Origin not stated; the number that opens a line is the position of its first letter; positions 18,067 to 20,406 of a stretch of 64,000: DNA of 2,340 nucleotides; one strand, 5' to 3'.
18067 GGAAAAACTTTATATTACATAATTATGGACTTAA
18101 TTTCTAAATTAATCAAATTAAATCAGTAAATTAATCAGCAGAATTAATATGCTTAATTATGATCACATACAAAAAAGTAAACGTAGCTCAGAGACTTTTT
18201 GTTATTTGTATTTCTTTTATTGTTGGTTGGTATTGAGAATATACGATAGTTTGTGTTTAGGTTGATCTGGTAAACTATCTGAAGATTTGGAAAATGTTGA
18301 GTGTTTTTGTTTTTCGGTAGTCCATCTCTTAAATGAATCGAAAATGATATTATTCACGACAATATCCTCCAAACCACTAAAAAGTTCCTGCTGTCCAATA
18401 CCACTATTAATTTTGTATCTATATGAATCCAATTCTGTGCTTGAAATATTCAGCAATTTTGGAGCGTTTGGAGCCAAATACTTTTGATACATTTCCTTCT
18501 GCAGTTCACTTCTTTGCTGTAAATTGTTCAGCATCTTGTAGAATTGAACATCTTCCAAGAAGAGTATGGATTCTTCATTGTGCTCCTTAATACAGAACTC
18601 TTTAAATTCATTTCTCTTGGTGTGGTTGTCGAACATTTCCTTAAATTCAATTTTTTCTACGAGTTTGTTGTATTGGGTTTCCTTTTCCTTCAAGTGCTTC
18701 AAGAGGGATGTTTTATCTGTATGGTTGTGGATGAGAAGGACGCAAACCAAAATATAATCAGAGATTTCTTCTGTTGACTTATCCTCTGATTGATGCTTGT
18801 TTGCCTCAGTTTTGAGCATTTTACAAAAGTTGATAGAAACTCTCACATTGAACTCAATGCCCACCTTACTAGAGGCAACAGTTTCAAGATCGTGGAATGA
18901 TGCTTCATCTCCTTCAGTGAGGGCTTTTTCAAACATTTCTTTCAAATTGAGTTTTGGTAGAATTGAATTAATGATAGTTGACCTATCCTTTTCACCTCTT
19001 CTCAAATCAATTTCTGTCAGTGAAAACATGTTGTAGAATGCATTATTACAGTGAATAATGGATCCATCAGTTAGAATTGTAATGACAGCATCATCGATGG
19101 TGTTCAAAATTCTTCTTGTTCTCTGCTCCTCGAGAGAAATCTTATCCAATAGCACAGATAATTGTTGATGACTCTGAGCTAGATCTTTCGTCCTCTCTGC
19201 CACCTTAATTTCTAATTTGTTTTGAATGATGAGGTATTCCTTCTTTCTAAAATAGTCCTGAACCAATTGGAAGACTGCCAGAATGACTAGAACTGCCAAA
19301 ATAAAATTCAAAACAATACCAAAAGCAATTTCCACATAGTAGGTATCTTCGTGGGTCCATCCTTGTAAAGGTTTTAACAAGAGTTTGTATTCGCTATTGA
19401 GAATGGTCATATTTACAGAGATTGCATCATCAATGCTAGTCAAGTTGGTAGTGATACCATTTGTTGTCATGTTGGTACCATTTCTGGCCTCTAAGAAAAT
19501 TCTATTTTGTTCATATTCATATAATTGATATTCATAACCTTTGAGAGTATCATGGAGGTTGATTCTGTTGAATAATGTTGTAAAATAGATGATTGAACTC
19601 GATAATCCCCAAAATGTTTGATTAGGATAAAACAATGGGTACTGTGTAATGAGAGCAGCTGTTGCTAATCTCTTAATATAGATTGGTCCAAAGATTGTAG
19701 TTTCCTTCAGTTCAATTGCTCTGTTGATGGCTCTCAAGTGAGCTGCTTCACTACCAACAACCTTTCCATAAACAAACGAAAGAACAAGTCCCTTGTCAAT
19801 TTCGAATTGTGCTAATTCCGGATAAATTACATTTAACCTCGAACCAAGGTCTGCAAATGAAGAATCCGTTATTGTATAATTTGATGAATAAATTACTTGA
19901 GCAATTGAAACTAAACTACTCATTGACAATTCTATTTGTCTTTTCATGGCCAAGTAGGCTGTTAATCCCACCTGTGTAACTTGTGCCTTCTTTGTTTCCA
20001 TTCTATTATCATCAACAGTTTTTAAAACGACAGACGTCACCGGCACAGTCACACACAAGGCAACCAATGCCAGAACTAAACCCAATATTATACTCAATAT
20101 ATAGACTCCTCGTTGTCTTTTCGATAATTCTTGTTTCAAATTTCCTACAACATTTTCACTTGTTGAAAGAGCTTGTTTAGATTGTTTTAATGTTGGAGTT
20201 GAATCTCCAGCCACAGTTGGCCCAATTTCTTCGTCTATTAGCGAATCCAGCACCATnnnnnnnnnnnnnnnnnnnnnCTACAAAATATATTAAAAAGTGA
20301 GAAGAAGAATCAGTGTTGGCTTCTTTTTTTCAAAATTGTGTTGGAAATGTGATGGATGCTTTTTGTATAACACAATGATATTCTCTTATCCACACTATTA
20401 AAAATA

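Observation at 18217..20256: An unusual architecture: 2TM extracellular sensor, PAS domain and RGS domain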

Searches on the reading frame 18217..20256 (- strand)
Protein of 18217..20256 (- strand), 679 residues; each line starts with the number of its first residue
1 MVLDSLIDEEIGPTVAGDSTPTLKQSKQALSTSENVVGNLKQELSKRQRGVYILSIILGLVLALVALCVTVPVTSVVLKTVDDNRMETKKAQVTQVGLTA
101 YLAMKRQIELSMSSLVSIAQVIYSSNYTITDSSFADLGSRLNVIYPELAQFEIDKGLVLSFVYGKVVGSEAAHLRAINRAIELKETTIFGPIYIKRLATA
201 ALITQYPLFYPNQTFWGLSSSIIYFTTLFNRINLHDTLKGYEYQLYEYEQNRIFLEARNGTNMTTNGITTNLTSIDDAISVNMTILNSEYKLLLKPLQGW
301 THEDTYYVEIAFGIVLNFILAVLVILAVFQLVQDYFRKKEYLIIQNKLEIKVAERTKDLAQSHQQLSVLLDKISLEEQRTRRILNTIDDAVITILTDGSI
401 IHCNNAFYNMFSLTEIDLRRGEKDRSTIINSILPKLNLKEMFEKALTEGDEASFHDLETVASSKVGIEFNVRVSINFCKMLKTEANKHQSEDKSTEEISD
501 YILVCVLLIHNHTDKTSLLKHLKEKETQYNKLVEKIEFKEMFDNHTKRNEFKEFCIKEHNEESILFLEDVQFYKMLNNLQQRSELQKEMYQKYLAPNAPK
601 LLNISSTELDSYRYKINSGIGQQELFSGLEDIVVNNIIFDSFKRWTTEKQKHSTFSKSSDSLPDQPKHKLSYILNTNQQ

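Call 3: search_protein_families(library=pfam, proteins=[window:18217-20256:-], max_evalue=1)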
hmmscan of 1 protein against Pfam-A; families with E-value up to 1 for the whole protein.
window:18217-20256:- (679 aa): 7 families
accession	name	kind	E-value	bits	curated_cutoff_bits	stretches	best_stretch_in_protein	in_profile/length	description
PF00615.24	RGS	-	1.4e-12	48.4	23.9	1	538-646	2-109/117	Regulator of G protein signaling domain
PF13188.13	PAS_8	-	2.1e-06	27.8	21.8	1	379-425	2-44/65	PAS domain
PF13426.13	PAS_9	-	0.002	18.8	27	1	389-475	2-81/103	PAS domain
PF12555.13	SteA-like_C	-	0.0095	16.4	26.4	1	47-83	10-46/52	SteA-like C-terminal domain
PF00989.32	PAS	-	0.025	15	22.6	1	379-415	2-38/113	PAS fold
PF06195.18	DUF996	-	0.03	15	31.3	1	309-352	71-109/138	Protein of unknown function (DUF996)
PF02163.28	Peptidase_M50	-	0.095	12.5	27.2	0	311-430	83-106/221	Peptidase family M50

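Call 4: search_protein_families(library=ncbifam, proteins=[window:18217-20256:-], max_evalue=1)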
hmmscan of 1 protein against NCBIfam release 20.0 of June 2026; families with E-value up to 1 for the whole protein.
window:18217-20256:- (679 aa): 7 families
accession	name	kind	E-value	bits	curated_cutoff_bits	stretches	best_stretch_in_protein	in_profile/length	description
NF008468.0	PRK11360.1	equivalog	1.2e-07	30.5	646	1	300-457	192-342/616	two-component system sensor histidine kinase AtoS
TIGR00229.1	sensory_box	domain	0.0018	18.4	22.9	1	376-475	3-97/126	PAS domain S-box protein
NF041880.1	EPS_EpsF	equivalog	0.0075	14.8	900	1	376-436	142-202/492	response regulator EpsF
TIGR03943.1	TIGR03943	equivalog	0.03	13.7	88.8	0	305-340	6-41/221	TIGR03943 family putative permease subunit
NF006543.0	PRK09039.1-2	equivalog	0.036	13.9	305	0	341-386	38-83/350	peptidoglycan -binding protein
TIGR04402.2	mob_CxxC_CxxC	subfamily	0.081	13.2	70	1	311-379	59-129/180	mobilome CxxCx(11)CxxC protein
NF052344.1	slr1601_fam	subfamily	0.14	12.2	70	1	307-343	4-40/91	slr1601 family putative cell division protein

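Call 5: find_homologous_proteins(query=window:18217-20256:-, max_evalue=0.001)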
Query window:18217-20256:- (679 aa): 4 proteins with E <= 0.001 among 8000 candidates.
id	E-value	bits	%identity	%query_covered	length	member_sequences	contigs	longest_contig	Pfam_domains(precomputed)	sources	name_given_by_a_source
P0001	0.0e+0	1477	100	100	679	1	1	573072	PF13188.14,PF00615.25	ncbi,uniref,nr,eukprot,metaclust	ncbi:RGS domain-containing protein [Naegleria gruberi]|uniref:RGS domain-containing protein n=1 Tax=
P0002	5.1e-250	850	59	99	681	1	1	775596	PF00615.25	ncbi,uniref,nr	ncbi:hypothetical protein C9374_013958 [Naegleria lovaniensis]|uniref:PAS domain-containing protein 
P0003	8.3e-248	842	62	92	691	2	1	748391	PF00615.25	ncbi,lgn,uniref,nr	ncbi:hypothetical protein FDP41_001120 [Naegleria fowleri]|uniref:PAS domain-containing protein n=1 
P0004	4.8e-102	361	43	67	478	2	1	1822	PF00615.25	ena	-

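Call 7: search_protein_families(library=pfam, proteins=[P0002, P0003, P0004], max_evalue=10)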
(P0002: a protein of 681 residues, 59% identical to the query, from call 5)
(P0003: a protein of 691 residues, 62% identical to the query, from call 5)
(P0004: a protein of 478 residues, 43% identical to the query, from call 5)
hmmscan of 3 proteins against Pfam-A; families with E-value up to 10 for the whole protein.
P0002 (681 aa): 5 families
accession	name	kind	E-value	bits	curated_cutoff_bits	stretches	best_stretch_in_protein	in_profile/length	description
PF00615.24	RGS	-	1.6e-12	48.3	23.9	1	543-651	2-108/117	Regulator of G protein signaling domain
PF13188.13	PAS_8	-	0.00063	20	21.8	1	392-432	2-44/65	PAS domain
PF03924.19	CHASE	-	0.021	15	25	1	166-263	68-181/189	CHASE domain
PF19762.4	DUF6249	-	0.11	12.9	33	1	41-74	43-77/104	Domain of unknown function (DUF6249)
PF00989.32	PAS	-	0.15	12.5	22.6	1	392-427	2-37/113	PAS fold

P0003 (691 aa): 3 families
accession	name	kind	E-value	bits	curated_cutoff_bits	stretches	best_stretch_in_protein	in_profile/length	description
PF00615.24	RGS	-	2.5e-13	50.9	23.9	1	551-659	2-108/117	Regulator of G protein signaling domain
PF13188.13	PAS_8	-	0.00086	19.6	21.8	1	399-439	2-44/65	PAS domain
PF19762.4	DUF6249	-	0.025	15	33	1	41-81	37-77/104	Domain of unknown function (DUF6249)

P0004 (478 aa): 4 families
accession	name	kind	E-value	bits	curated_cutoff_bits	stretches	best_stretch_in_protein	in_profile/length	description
PF00615.24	RGS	-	1.8e-11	44.9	23.9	1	363-466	8-110/117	Regulator of G protein signaling domain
PF13426.13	PAS_9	-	0.00093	19.9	27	1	204-290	5-88/103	PAS domain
PF00989.32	PAS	-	0.0027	18.1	22.6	1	191-235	3-45/113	PAS fold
PF10107.15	Endonuc_Holl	-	0.17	12.2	23.8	1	132-231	5-100/159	Endonuclease related to archaeal Holliday junction resolvase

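Call 38: predict_structure(alignment_id=A4)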
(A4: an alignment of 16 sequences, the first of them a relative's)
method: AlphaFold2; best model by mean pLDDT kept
length: 679 residues; sequences in the alignment: 16
mean_pLDDT: 75.4   pTM: 0.42
mean pLDDT of the five models: 75.4, 75.2, 73.6, 72.6, 72.4
residues with pLDDT >= 90: 130; 70-90: 363; 50-70: 86; < 50: 100
segments of 3 or more residues with pLDDT < 50: 1-34, 374-386, 420-425, 488-499, 514-522, 656-679
pLDDT, mean of each block of 10 residues (from residue 1): 31 32 35 55 79 90 93 92 90 94 91 89 89 88 80 83 73 83 87 75 90 91 87 88 83 80 63 82 86 90 86 92 93 87 81 75 63 48 52 78 76 67 55 75 68 65 72 76 53 42 77 51 61 82 87 87 91 88 90 88 84 83 85 88 85 53 36 32
secondary structure, 60 per line:
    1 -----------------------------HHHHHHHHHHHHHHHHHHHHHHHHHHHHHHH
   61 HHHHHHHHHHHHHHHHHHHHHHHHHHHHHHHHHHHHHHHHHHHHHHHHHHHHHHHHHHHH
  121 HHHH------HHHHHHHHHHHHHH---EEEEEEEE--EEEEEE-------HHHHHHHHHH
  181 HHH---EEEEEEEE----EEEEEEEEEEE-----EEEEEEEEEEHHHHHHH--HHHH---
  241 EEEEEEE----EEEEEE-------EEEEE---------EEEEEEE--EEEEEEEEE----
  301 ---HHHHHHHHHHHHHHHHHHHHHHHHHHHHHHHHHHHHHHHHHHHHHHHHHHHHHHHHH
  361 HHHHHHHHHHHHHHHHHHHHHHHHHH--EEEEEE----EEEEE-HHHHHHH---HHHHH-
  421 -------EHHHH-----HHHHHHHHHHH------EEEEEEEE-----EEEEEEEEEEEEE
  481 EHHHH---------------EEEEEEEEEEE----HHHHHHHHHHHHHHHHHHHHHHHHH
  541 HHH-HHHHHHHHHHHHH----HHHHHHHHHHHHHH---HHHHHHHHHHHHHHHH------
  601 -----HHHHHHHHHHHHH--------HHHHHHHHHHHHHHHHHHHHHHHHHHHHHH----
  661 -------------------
elements in order (helices of 4 or more, strands of 3 or more residues): H30-124 H131-144 E148-155 E158-163 H171-183 E187-194 E199-209 E215-224 H225-231 H234-237 E241-247 E252-257 E265-269 E279-285 E288-296 H304-386 E389-394 E399-403 H405-411 H415-419 H429-432 H438-448 E455-462 E468-481 H482-485 E501-511 H516-543 H545-557 H562-575 H579-594 H606-618 H627-656

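Call 45: fold_search(model_id=the predicted structure, library=pdb)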
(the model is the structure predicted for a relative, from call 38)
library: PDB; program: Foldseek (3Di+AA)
matches with E <= 10: 1173; with E <= 0.001: 238
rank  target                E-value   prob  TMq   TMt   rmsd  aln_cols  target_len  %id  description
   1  9a5d_A                3.1e-11  1.00  0.13  0.14  36.8       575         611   12  Integrative model of WALK-YYCH by crosslinking MS and deep learning (released 2024-09-18)
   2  4jgr_B                1.1e-07  1.00  0.24  0.71   4.8       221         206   11  The crystal structure of sporulation kinase D mutant sensor domain, R131A, from Bacillus subtilis subsp at 2.4A resolu (released 2013-05-15)
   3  4jgq_A                1.1e-07  1.00  0.23  0.64   5.7       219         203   11  The crystal structure of sporulation kinase D mutant sensor domain, r131a, from Bacillus subtilis subsp in co-crystall (released 2013-05-15)
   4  6ph4_A                1.2e-07  1.00  0.14  0.25  45.5       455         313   10  Full length LOV-PAS-HK construct from the LOV-HK sensory protein from Brucella abortus (light-adapted, construct 15-48 (released 2020-12-30)
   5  4jgq_B                2.1e-07  1.00  0.23  0.69   5.0       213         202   12  The crystal structure of sporulation kinase D mutant sensor domain, r131a, from Bacillus subtilis subsp in co-crystall (released 2013-05-15)
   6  4hh2_A                2.9e-07  1.00  0.14  0.25  45.2       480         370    9  Structure of PpsR without the HTH motif from Rb. sphaeroides (released 2013-06-05)
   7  4jgo_A                3.2e-07  1.00  0.24  0.70   5.1       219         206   11  The crystal structure of sporulation kinase d sensor domain from Bacillus subtilis subsp. (released 2013-05-15)
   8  4jgo_B                3.6e-07  1.00  0.25  0.70   4.7       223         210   11  The crystal structure of sporulation kinase d sensor domain from Bacillus subtilis subsp. (released 2013-05-15)
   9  4jgr_A                3.8e-07  1.00  0.23  0.68   5.0       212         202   11  The crystal structure of sporulation kinase D mutant sensor domain, R131A, from Bacillus subtilis subsp at 2.4A resolu (released 2013-05-15)
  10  6pps_B                4.2e-07  1.00  0.15  0.34  45.7       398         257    8  A blue light illuminated LOV-PAS construct from the LOV-HK sensory protein from Brucella abortus (construct 15-273) (released 2020-07-15)
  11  4hh2_B                5.5e-07  1.00  0.13  0.24  51.5       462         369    9  Structure of PpsR without the HTH motif from Rb. sphaeroides (released 2013-06-05)
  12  5ere                  6.2e-07  1.00  0.24  0.30   4.7       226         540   12  Extracellular ligand binding receptor from Desulfohalobium retbaense DSM5692 (released 2016-08-10)
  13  6pps_D                7.6e-07  1.00  0.13  0.29  46.5       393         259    9  A blue light illuminated LOV-PAS construct from the LOV-HK sensory protein from Brucella abortus (construct 15-273) (released 2020-07-15)
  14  6ph4_B                9.4e-07  1.00  0.15  0.22  52.1       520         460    9  Full length LOV-PAS-HK construct from the LOV-HK sensory protein from Brucella abortus (light-adapted, construct 15-48 (released 2020-12-30)
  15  4jgp_B                1.0e-06  1.00  0.24  0.70   5.0       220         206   12  The crystal structure of sporulation kinase D sensor domain from Bacillus subtilis subsp in complex with pyruvate at 2 (released 2013-05-15)
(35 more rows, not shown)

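Call 51: find_homologous_proteins(query=A4, max_evalue=0.00001)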
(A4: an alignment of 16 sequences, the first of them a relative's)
Query A4 (16 sequences) (679 aa, profile of the alignment): 4 proteins with E <= 0.00001 among 8000 candidates.
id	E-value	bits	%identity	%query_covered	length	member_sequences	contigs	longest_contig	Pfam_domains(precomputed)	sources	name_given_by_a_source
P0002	1.3e-251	855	59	99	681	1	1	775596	PF00615.25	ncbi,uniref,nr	ncbi:hypothetical protein C9374_013958 [Naegleria lovaniensis]|uniref:PAS domain-containing protein 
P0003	1.3e-250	852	62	92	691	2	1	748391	PF00615.25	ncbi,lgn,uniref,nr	ncbi:hypothetical protein FDP41_001120 [Naegleria fowleri]|uniref:PAS domain-containing protein n=1 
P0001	8.3e-239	813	100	100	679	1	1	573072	PF13188.14,PF00615.25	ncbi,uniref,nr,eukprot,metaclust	ncbi:RGS domain-containing protein [Naegleria gruberi]|uniref:RGS domain-containing protein n=1 Tax=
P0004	3.7e-174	599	43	67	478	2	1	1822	PF00615.25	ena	-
